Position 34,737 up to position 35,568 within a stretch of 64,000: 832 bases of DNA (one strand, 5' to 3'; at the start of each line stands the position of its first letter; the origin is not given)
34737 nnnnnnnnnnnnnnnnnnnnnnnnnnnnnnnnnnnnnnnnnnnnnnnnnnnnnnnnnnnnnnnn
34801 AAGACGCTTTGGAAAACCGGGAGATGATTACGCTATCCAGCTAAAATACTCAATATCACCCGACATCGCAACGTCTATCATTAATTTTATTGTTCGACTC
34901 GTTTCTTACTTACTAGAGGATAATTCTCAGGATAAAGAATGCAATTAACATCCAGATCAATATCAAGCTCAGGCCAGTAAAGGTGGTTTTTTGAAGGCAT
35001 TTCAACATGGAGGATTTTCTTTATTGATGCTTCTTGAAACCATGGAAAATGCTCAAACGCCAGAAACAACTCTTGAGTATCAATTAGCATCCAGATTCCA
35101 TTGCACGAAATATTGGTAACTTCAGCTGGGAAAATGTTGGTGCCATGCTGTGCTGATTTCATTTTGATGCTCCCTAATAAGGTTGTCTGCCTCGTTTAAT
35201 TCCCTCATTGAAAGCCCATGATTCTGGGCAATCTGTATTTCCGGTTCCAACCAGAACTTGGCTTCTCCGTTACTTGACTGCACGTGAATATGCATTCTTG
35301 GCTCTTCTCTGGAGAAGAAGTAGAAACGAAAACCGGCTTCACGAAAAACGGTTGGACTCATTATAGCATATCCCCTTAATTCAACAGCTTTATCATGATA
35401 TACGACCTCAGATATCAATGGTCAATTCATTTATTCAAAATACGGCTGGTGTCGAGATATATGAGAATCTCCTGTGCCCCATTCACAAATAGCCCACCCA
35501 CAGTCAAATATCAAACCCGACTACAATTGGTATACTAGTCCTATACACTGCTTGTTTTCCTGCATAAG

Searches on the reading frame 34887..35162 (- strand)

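Call 3: search_protein_families(library=pfam, proteins=[window:34887-35162:-], max_evalue=1)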
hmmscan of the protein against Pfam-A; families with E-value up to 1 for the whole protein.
window:34887-35162:- (91 aa): 1 family
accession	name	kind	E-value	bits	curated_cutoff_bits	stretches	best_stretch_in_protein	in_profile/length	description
PF10387.14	DUF2442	-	7.8e-13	48.9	23.9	1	13-79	2-70/72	Protein of unknown function (DUF2442)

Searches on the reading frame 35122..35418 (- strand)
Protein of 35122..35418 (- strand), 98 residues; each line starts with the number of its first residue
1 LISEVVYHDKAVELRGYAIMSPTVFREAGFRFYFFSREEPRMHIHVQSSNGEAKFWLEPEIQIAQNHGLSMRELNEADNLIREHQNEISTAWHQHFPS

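Call 3: search_protein_families(library=pfam, proteins=[window:35122-35418:-], max_evalue=1)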
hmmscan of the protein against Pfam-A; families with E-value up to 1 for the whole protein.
window:35122-35418:- (98 aa): 1 family
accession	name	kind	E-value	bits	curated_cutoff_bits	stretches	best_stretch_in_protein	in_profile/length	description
PF13711.11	DUF4160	-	2e-17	63.6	23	1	29-93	1-65/65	Domain of unknown function (DUF4160)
